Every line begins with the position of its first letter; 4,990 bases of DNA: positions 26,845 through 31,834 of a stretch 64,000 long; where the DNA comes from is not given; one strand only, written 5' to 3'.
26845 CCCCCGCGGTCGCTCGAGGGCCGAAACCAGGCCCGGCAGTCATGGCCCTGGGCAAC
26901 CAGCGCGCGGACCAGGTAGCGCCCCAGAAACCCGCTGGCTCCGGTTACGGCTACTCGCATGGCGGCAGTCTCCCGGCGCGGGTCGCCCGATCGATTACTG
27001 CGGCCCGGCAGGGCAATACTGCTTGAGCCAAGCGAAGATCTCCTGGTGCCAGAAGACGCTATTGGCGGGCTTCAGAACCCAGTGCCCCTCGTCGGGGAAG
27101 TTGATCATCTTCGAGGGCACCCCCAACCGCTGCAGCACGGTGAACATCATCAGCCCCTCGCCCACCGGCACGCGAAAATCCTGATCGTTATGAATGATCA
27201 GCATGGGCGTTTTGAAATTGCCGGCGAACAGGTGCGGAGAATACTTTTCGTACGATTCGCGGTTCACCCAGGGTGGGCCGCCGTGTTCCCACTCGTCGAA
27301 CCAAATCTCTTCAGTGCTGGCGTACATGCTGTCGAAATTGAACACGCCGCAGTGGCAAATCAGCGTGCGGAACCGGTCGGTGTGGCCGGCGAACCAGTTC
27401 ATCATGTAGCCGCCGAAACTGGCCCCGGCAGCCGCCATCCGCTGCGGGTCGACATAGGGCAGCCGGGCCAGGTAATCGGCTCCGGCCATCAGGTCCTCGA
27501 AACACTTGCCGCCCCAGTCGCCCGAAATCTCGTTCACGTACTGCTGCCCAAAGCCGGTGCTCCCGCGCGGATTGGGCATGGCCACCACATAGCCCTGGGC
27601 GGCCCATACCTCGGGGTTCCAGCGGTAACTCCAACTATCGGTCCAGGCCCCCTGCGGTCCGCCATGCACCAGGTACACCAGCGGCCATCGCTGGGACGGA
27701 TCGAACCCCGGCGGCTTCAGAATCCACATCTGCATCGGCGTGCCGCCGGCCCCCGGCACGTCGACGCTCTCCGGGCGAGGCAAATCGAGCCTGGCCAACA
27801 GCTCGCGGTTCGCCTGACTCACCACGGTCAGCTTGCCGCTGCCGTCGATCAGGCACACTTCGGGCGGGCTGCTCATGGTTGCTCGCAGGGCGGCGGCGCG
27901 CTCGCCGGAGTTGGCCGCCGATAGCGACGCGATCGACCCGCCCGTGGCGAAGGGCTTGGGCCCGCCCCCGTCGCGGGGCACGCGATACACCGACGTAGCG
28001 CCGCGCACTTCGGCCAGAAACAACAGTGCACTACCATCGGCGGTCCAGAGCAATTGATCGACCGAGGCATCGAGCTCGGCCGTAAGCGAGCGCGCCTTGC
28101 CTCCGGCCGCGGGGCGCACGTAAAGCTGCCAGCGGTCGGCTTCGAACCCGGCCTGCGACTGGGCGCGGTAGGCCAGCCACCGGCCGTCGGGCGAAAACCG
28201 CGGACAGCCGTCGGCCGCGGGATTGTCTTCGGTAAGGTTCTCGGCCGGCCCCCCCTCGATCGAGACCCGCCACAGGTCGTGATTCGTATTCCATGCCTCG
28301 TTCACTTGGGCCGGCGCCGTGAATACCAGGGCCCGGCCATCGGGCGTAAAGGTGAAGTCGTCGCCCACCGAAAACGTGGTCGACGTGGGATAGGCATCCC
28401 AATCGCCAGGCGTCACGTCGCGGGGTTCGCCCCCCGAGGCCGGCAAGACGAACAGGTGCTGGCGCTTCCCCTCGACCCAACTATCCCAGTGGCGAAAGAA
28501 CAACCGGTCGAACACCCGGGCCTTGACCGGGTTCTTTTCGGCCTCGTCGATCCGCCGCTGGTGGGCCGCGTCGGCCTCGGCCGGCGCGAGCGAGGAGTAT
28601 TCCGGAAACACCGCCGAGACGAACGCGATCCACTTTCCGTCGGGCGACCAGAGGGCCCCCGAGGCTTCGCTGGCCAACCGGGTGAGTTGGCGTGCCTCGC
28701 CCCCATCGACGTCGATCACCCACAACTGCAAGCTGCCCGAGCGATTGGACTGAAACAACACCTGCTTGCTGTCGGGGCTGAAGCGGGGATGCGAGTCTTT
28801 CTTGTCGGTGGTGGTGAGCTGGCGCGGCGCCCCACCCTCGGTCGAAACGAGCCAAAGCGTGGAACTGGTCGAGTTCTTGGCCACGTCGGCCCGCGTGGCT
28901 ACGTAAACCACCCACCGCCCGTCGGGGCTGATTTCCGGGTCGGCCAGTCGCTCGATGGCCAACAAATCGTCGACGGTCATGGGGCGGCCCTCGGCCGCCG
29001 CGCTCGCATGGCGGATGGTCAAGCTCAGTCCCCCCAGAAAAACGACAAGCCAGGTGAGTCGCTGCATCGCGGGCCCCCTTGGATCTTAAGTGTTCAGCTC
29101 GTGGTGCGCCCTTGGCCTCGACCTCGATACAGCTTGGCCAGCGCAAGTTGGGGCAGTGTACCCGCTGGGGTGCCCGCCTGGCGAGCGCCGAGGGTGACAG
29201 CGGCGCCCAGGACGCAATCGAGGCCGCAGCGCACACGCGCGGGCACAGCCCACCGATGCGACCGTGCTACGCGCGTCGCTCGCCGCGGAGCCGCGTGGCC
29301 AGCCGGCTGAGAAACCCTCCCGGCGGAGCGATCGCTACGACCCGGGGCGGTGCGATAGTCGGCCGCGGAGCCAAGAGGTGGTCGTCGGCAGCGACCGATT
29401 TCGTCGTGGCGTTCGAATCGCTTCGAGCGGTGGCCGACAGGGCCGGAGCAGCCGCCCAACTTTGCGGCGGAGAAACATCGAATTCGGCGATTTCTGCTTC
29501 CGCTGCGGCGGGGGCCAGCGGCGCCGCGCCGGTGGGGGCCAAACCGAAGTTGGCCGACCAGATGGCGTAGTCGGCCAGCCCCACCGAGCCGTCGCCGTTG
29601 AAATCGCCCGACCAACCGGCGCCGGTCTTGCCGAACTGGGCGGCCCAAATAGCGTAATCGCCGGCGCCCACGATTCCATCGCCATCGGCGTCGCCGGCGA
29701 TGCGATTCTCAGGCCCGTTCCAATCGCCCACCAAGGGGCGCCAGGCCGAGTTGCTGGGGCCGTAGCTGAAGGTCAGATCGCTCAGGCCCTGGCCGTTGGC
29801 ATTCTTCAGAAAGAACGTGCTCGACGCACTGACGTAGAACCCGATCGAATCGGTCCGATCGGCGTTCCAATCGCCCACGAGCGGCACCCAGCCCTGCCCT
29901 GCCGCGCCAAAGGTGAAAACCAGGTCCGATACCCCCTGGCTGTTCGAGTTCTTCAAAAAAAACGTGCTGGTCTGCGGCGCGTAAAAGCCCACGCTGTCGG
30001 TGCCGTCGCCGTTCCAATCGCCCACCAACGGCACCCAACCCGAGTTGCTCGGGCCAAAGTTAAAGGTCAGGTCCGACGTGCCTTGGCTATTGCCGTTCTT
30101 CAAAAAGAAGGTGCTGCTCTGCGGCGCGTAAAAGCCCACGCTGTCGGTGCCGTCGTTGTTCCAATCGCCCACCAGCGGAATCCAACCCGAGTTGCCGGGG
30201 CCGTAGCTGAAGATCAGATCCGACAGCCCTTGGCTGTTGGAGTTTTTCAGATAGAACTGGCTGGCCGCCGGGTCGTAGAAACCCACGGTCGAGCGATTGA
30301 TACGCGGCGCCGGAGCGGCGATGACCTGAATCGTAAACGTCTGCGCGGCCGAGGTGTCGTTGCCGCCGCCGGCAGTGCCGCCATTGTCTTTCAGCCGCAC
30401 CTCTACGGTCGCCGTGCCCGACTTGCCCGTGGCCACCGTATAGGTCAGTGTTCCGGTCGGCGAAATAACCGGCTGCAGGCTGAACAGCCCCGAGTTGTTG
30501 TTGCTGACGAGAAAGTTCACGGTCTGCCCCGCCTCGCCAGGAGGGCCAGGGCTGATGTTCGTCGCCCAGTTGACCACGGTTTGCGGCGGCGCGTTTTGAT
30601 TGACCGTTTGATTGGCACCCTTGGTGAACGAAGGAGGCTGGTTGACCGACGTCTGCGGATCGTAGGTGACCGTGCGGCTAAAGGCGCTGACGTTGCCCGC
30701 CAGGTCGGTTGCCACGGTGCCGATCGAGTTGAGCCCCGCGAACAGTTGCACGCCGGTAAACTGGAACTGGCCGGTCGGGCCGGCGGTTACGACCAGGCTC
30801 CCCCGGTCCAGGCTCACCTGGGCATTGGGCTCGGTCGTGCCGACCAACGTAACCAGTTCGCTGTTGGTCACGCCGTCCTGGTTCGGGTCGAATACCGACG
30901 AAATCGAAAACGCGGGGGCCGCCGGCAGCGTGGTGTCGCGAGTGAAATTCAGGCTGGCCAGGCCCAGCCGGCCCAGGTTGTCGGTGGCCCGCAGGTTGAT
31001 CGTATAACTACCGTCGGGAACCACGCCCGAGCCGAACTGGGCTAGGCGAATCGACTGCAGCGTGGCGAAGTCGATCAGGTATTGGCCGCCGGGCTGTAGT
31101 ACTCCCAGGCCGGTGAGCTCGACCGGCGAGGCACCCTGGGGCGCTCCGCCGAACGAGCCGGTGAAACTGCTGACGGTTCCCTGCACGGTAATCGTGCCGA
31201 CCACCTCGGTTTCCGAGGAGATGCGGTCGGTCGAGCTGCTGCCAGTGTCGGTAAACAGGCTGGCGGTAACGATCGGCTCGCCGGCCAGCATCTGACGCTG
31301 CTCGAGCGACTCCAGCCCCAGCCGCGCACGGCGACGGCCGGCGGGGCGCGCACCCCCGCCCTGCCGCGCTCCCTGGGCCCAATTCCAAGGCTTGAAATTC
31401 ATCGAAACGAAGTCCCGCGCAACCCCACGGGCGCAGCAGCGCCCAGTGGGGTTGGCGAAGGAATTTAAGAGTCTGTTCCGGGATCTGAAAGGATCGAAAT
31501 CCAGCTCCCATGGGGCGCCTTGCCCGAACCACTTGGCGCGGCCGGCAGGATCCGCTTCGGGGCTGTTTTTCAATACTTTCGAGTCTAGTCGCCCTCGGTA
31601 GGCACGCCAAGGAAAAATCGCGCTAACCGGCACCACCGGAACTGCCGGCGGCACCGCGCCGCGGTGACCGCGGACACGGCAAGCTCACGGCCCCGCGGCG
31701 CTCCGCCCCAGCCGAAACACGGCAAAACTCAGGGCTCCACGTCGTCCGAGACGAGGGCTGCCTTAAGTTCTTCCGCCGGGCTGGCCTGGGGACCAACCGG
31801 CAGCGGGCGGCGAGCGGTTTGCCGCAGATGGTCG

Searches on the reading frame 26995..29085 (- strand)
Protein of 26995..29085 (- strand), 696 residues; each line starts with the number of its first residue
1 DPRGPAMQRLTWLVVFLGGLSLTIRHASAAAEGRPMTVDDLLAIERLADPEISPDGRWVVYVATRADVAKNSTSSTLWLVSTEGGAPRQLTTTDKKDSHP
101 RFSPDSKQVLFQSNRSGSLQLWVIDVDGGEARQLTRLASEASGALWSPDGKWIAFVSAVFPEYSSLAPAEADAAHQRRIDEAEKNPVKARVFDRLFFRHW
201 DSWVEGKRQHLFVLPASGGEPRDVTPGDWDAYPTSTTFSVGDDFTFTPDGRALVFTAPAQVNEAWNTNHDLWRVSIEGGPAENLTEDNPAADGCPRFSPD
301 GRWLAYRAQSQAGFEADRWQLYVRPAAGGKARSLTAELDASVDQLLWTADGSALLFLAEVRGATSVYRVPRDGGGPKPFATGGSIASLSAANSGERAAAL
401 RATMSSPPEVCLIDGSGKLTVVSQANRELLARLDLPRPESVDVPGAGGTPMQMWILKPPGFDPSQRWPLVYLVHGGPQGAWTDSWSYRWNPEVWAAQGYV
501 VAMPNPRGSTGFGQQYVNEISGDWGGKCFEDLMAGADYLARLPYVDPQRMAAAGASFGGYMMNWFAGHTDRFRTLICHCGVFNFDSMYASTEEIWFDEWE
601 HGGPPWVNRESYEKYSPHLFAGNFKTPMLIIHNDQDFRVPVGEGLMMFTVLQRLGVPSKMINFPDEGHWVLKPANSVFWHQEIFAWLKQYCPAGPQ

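Call 23: search_protein_families(library=pfam, proteins=[window:26995-29085:-], max_evalue=0.0001)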
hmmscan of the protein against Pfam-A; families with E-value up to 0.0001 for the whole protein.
window:26995-29085:- (696 aa): 4 families
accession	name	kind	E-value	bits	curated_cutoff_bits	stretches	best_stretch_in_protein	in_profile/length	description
PF00326.27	Peptidase_S9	-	8.4e-62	208.9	22.6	1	485-690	1-209/213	Prolyl oligopeptidase family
PF07676.18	PD40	-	4.4e-30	103.4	20.9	2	87-123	1-38/38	WD40-like Beta Propeller Repeat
PF00930.27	DPPIV_N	-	8e-12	45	22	0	53-156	1-118/354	Dipeptidyl peptidase IV (DPP IV) N-terminal region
PF00561.26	Abhydrolase_1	-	3.6e-06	27.3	25.8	0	468-586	1-103/245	alpha/beta hydrolase fold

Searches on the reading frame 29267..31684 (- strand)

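Call 23: search_protein_families(library=pfam, proteins=[window:29267-31684:-], max_evalue=0.0001)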
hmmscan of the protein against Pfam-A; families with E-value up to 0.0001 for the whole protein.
window:29267-31684:- (805 aa): 2 families
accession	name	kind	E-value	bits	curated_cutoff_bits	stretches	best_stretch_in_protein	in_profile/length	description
PF19077.6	Big_13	-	3.6e-07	31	27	0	268-341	19-100/102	Bacterial Ig-like domain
PF09136.16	Glucodextran_B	-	2e-05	24.9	27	1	264-342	5-82/83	Glucodextranase, domain B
